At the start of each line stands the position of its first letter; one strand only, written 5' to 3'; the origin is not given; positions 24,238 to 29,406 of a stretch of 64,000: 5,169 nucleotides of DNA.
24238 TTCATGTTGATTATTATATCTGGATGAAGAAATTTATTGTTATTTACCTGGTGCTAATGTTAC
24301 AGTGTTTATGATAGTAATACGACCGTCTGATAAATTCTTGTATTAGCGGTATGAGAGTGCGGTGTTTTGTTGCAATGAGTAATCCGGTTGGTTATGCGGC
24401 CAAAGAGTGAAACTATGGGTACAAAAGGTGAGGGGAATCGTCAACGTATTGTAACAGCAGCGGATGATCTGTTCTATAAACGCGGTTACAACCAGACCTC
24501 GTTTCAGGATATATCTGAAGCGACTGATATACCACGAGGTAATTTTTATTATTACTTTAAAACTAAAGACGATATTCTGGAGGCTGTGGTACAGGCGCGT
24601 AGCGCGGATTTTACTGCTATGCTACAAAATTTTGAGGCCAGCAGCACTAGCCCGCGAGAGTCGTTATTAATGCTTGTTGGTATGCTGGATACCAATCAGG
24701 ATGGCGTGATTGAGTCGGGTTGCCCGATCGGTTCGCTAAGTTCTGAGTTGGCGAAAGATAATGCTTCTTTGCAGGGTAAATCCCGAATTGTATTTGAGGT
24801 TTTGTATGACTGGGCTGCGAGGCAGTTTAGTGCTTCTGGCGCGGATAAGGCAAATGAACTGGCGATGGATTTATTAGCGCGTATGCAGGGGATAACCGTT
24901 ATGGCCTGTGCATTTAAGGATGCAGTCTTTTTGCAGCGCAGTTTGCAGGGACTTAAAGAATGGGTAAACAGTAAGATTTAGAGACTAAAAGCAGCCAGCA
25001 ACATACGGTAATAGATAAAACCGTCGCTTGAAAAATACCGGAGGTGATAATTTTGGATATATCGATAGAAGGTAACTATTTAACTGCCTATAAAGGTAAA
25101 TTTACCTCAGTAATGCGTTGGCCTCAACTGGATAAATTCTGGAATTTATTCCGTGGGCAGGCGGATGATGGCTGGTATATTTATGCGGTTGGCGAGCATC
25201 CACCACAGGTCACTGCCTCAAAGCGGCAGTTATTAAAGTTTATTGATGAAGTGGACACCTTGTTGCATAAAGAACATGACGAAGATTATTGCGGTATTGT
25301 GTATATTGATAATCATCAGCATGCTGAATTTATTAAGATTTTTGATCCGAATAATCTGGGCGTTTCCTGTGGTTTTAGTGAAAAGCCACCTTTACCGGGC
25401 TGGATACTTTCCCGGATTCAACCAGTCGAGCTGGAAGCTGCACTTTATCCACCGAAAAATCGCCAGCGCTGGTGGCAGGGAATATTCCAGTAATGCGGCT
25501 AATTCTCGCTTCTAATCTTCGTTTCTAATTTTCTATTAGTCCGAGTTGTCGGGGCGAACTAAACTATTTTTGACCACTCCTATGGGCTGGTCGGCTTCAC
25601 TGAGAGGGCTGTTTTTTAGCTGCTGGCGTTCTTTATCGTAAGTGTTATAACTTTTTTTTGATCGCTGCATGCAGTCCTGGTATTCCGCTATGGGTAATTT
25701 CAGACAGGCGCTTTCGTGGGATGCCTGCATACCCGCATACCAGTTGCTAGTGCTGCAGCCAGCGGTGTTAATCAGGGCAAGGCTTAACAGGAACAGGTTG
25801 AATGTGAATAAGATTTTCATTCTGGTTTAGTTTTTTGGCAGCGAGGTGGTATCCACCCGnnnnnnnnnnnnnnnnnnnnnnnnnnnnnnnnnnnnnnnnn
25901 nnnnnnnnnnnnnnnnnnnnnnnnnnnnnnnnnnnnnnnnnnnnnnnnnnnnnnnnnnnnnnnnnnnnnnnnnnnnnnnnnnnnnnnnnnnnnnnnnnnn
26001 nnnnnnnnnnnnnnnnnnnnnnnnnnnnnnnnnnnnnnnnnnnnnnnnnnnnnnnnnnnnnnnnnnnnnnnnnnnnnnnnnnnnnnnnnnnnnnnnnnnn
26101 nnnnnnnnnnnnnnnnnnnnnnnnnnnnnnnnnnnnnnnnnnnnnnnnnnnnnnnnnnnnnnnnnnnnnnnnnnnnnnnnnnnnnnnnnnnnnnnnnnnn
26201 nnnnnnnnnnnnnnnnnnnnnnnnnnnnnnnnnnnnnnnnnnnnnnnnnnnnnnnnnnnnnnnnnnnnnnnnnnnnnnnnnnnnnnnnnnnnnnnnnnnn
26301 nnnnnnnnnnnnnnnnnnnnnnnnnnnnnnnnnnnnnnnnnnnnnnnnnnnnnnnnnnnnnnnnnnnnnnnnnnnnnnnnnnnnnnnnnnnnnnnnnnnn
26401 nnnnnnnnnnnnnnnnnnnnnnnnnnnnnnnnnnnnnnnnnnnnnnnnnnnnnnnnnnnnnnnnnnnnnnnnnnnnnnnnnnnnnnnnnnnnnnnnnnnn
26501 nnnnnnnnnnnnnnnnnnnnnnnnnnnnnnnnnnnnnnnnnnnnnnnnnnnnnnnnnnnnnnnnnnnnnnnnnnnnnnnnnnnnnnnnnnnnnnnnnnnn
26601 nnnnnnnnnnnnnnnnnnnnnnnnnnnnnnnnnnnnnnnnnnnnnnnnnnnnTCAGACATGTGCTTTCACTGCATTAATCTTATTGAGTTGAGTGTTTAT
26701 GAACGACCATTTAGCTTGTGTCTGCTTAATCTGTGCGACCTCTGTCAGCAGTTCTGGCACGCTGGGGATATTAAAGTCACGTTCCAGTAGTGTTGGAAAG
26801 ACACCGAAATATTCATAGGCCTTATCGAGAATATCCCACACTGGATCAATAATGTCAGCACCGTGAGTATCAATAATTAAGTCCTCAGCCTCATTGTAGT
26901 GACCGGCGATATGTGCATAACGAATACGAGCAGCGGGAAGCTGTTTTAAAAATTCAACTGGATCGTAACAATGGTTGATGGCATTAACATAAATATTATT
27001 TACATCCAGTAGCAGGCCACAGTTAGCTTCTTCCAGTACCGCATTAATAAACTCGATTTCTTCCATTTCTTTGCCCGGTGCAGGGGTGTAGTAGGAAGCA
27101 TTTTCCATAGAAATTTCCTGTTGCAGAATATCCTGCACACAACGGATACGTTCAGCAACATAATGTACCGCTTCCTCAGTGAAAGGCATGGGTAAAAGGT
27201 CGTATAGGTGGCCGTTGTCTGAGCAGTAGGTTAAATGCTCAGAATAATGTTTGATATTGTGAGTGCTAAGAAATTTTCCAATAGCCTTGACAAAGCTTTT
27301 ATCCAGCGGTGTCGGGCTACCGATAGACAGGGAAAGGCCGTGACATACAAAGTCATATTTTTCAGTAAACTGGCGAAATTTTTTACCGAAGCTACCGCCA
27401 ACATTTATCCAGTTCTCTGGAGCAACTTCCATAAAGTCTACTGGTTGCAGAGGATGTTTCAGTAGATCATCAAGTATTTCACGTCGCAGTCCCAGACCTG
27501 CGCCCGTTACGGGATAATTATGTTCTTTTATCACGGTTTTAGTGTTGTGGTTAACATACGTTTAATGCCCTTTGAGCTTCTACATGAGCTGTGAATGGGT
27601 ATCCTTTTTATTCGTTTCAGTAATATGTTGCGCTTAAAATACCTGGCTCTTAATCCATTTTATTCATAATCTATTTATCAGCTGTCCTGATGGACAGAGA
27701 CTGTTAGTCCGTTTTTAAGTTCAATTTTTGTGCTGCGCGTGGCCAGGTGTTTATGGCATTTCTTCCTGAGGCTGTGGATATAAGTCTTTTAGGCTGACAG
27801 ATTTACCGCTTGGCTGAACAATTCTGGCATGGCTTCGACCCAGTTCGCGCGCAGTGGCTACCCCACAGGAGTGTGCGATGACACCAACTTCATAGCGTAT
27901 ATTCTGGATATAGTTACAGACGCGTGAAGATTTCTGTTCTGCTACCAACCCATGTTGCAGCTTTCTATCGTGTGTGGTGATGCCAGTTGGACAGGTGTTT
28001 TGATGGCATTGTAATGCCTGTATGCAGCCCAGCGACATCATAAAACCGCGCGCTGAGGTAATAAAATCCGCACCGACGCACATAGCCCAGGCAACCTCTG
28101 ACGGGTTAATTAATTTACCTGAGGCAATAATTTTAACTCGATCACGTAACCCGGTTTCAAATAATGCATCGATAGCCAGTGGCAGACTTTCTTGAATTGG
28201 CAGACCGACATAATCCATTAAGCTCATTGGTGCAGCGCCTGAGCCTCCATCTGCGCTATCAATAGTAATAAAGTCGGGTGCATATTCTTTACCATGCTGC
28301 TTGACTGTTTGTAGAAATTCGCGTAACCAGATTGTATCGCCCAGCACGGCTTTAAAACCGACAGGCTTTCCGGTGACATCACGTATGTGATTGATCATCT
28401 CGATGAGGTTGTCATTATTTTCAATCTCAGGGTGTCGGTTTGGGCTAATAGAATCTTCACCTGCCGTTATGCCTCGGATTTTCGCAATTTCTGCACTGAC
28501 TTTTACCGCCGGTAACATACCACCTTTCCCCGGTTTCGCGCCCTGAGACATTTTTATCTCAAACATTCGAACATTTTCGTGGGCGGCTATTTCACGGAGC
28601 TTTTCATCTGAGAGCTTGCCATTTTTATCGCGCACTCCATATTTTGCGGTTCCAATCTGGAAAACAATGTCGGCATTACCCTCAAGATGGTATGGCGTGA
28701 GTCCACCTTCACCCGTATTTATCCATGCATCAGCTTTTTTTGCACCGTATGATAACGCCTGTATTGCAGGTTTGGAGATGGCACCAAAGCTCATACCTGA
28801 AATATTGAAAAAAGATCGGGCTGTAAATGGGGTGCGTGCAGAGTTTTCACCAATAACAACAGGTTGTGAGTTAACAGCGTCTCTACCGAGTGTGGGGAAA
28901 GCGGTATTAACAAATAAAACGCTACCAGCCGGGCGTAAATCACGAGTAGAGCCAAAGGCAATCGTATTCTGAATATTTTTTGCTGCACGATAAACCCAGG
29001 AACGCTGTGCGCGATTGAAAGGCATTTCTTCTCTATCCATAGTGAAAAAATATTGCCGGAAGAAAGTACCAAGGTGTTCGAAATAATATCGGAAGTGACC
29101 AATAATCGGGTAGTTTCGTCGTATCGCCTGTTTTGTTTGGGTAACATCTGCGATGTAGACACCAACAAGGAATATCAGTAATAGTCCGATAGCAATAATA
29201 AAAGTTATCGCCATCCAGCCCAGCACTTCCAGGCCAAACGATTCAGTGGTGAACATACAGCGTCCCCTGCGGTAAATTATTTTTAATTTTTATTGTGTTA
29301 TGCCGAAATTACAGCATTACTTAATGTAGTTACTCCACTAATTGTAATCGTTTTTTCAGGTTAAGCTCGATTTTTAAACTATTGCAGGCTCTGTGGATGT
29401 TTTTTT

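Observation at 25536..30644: DUF692 (MNIO) / DUF2063 maturase pair linked to a secreted Cys-Gly repeat protein: candidate periplasmic RiPP/metallophore system with non-canonical layout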

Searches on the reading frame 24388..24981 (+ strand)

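Call 3: search_protein_families(library=ncbifam, proteins=[window:24388-24981:+], max_evalue=0.01)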
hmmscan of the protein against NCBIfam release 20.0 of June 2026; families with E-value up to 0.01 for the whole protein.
window:24388-24981:+ (197 aa): 20 families
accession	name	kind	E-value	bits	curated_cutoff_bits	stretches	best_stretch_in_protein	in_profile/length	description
NF041196.1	ScbR_bind_reg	equivalog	1.8e-14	54.4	150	1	18-120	8-112/191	ScbR family autoregulator-binding transcription factor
NF051852.1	efflux_TF_MtrR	exception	2.6e-12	47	280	1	17-85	11-79/205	multidrug efflux system transcriptional repressor MtrR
NF037937.1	septum_RefZ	equivalog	1.6e-11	44.4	180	1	18-95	1-80/195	forespore capture DNA-binding protein RefZ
NF051457.1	acryl_TF_AcuR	equivalog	1.9e-11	43.7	247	1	12-148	13-148/204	acrylate utilization transcriptional regulator AcuR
NF007949.0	PRK10668.1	equivalog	2.2e-10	40.4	271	1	15-85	10-80/216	multidrug efflux transporter transcriptional repressor AcrR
TIGR03968.1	mycofact_TetR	equivalog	2.3e-09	37.1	224.9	1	10-85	3-78/190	mycofactocin system transcriptional regulator MftR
NF058643.1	TranRegCurRPseudo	equivalog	3e-09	36.8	300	1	15-127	6-120/193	TetR family transcriptional repressor CurR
TIGR03613.1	RutR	equivalog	2.2e-08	34.2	368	1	14-86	6-78/202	pyrimidine utilization regulatory protein R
NF053878.1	FATransRegFadRBac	equivalog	3.5e-08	33.5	200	1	19-99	6-86/190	fatty acid metabolism transcriptional regulator FadR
NF050111.1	TransRegSACE7040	equivalog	5.2e-08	33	250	1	18-98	3-83/186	SACE_7040 family transcriptional regulator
NF007430.0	PRK09975.1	equivalog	2.3e-07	30.2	274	1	17-71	12-66/220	acrEF/envCD operon transcriptional regulator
TIGR03384.1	betaine_BetI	equivalog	2.5e-07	30.5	201.3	1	17-97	9-89/189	choline-binding transcriptional repressor BetI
TIGR02366.1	DHAK_reg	equivalog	7.4e-07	29.3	129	1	19-104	6-87/176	dihydroxyacetone kinase transcriptional activator DhaS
NF053516.1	TranRepPrsAVib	equivalog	1.6e-06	28.1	300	1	17-80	7-70/208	TetR family transcriptional repressor PsrA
NF001978.0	PRK00767.1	equivalog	1.2e-05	25.2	118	1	18-97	11-91/197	transcriptional regulator BetI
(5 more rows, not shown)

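Call 4: search_protein_families(library=pfam, proteins=[window:24388-24981:+], max_evalue=0.01)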
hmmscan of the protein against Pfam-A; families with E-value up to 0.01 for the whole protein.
window:24388-24981:+ (197 aa): 2 families
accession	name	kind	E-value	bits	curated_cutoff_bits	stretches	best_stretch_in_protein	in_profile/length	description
PF00440.29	TetR_N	-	2.2e-14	53.4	24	1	21-67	1-47/47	Bacterial regulatory proteins, tetR family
PF21993.1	TetR_C_13_2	-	1.4e-07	32.1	27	1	106-184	19-99/103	Transcriptional regulator LmrA/YxaF-like, C-terminal domain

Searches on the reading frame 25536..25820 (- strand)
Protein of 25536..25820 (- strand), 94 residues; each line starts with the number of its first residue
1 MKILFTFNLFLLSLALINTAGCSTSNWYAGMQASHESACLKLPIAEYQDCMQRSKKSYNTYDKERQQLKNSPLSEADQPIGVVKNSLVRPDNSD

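Call 3: search_protein_families(library=ncbifam, proteins=[window:25536-25820:-], max_evalue=0.01)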
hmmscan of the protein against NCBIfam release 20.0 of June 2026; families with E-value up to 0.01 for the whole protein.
window:25536-25820:- (94 aa): 0 families

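Call 4: search_protein_families(library=pfam, proteins=[window:25536-25820:-], max_evalue=0.01)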
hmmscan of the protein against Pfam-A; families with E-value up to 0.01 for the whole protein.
window:25536-25820:- (94 aa): 0 families

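Call 7: search_protein_families(library=ncbifam, proteins=[window:25536-25820:-], max_evalue=10)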
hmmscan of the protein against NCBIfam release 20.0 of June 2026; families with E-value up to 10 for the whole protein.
window:25536-25820:- (94 aa): 0 families

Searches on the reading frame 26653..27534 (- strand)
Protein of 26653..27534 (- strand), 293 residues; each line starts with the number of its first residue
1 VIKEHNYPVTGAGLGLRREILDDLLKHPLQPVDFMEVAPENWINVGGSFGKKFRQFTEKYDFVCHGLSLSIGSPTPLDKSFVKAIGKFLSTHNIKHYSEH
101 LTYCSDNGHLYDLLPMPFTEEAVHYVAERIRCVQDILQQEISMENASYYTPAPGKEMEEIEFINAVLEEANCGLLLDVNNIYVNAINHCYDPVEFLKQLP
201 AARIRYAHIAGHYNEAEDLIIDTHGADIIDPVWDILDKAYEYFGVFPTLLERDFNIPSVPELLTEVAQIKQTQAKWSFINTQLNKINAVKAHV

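Call 3: search_protein_families(library=ncbifam, proteins=[window:26653-27534:-], max_evalue=0.01)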
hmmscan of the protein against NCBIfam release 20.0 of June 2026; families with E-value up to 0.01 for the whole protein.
window:26653-27534:- (293 aa): 5 families
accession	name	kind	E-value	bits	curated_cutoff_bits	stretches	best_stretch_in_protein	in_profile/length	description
NF003818.2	PRK05409.1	equivalog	9.1e-131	435.2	360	1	11-273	1-264/264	HvfB family MNIO-type RiPP peptide maturase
NF050167.1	MNIO_BufB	equivalog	1.7e-78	263.6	310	1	12-269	1-261/262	MNIO family bufferin maturase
NF050151.1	RiPP_MNIO_ApyH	equivalog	4.4e-21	75.3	400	1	23-242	23-248/283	multinuclear non-heme iron-dependent oxidative enzyme ApyH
NF050165.1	MNIO_ChrH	equivalog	4.4e-12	45.8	600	1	57-238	54-242/363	MNIO family chryseobactin maturase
TIGR04159.2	methbact_MbnB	equivalog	8.2e-10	38.6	325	1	85-271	73-257/261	methanobactin biosynthesis protein MbnB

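Call 4: search_protein_families(library=pfam, proteins=[window:26653-27534:-], max_evalue=0.01)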
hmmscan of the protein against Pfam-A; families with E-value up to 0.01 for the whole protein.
window:26653-27534:- (293 aa): 2 families
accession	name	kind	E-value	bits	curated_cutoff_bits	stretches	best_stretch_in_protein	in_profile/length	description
PF05114.20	MbnB_TglH_ChrH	-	4.5e-104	347.8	25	1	11-273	1-262/263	RiPP precursor modification enzyme MbnB/TglH/ChrH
PF01261.30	AP_endonuc_2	-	0.00023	21.4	31.1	1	115-219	94-195/249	Xylose isomerase-like TIM barrel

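Call 29: search_solved_structures(query=window:26653-27534:-, max_evalue=0.001, show_alignments=2)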
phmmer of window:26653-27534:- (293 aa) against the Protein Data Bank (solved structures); distinct sequences matched with E-value up to 0.001: 4.
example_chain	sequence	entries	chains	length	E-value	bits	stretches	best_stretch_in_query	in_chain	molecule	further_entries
3bww_A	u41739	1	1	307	5.2e-76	258.9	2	11-216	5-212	Protein of unknown function DUF692/COG3220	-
8hci_D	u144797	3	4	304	1.2e-15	60.8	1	99-238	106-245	DUF692 family protein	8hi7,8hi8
7dz9_A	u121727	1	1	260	4.7e-11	45.7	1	82-256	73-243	MbnB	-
7dz9_B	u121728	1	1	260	4.7e-11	45.7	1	82-256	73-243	cpMbnB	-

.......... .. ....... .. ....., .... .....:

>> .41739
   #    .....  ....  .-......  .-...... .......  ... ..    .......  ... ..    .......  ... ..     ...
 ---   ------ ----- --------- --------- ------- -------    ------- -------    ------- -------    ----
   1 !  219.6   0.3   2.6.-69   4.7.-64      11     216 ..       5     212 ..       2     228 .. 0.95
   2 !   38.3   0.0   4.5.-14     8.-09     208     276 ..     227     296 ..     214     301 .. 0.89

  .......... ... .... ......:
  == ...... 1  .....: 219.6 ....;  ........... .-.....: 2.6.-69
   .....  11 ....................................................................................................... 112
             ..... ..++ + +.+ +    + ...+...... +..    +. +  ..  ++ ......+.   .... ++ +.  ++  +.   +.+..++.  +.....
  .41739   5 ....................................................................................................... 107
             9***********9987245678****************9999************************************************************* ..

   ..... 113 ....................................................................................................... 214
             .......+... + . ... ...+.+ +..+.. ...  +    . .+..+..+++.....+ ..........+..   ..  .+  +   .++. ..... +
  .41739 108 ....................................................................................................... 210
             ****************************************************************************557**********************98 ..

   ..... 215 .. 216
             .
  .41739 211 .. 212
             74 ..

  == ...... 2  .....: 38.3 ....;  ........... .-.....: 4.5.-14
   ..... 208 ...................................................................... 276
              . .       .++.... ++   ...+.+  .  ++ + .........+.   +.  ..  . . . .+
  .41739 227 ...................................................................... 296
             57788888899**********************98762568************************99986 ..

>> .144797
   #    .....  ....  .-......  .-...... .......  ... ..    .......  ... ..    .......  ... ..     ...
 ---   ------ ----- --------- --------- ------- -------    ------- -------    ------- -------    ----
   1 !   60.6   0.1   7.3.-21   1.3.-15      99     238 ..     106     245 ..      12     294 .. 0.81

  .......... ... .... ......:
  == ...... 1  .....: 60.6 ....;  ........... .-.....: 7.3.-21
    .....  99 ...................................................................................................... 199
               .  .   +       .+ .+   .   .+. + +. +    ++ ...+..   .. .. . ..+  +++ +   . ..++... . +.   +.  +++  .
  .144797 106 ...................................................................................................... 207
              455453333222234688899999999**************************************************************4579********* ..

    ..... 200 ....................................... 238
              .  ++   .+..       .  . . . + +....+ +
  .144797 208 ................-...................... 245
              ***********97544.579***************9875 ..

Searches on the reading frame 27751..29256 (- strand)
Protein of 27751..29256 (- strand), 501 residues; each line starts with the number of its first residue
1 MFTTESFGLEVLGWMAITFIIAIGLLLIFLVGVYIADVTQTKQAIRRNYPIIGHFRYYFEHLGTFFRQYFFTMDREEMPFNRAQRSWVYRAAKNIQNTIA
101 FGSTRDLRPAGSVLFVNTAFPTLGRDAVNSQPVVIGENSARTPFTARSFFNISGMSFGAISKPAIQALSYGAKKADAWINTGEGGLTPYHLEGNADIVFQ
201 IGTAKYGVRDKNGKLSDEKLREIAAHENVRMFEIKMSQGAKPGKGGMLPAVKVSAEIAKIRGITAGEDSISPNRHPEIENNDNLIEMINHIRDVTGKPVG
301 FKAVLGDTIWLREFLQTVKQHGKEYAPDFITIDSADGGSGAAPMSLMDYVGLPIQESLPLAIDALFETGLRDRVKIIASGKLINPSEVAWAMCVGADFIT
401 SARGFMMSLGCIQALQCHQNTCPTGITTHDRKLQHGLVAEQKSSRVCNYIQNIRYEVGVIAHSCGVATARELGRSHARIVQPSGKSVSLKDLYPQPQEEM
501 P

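Call 3: search_protein_families(library=ncbifam, proteins=[window:27751-29256:-], max_evalue=0.01)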
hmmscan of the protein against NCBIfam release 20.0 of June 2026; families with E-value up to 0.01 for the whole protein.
window:27751-29256:- (501 aa): 1 family
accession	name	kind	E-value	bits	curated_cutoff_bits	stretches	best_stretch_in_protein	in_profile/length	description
NF008730.0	PRK11750.1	equivalog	1.4e-40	138.6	1047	1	150-474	861-1168/1490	glutamate synthase large subunit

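Call 4: search_protein_families(library=pfam, proteins=[window:27751-29256:-], max_evalue=0.01)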
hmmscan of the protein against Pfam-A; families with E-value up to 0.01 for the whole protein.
window:27751-29256:- (501 aa): 1 family
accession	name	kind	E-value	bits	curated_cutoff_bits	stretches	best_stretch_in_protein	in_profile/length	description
PF01645.23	Glu_synthase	-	5.5e-88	296.1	20.4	1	130-465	49-367/369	Conserved region in glutamate synthase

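Call 31: search_solved_structures(query=window:27751-29256:-, max_evalue=0.001, show_alignments=1)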
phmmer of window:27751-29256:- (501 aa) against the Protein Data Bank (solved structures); distinct sequences matched with E-value up to 0.001: 5.
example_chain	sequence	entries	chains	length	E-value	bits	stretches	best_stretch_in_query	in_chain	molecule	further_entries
7mfm_G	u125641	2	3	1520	9.8e-36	126.8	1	149-476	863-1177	Glutamate synthase (NADPH) large chain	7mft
2vdc_A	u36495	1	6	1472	7.7e-32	114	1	132-476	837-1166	GLUTAMATE SYNTHASE [NADPH] LARGE CHAIN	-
1ea0_A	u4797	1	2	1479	7.7e-32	114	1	132-476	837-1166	GLUTAMATE SYNTHASE [NADPH] LARGE CHAIN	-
6s6s_A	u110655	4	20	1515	8.1e-32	113.9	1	132-476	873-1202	Glutamate synthase [NADPH] large chain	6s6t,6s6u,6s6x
1llw_A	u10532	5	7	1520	8.8e-31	110.5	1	149-460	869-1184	Ferredoxin-dependent glutamate synthase | FERREDOXIN-DEPENDENT GLUTAMATE SYNTHASE 2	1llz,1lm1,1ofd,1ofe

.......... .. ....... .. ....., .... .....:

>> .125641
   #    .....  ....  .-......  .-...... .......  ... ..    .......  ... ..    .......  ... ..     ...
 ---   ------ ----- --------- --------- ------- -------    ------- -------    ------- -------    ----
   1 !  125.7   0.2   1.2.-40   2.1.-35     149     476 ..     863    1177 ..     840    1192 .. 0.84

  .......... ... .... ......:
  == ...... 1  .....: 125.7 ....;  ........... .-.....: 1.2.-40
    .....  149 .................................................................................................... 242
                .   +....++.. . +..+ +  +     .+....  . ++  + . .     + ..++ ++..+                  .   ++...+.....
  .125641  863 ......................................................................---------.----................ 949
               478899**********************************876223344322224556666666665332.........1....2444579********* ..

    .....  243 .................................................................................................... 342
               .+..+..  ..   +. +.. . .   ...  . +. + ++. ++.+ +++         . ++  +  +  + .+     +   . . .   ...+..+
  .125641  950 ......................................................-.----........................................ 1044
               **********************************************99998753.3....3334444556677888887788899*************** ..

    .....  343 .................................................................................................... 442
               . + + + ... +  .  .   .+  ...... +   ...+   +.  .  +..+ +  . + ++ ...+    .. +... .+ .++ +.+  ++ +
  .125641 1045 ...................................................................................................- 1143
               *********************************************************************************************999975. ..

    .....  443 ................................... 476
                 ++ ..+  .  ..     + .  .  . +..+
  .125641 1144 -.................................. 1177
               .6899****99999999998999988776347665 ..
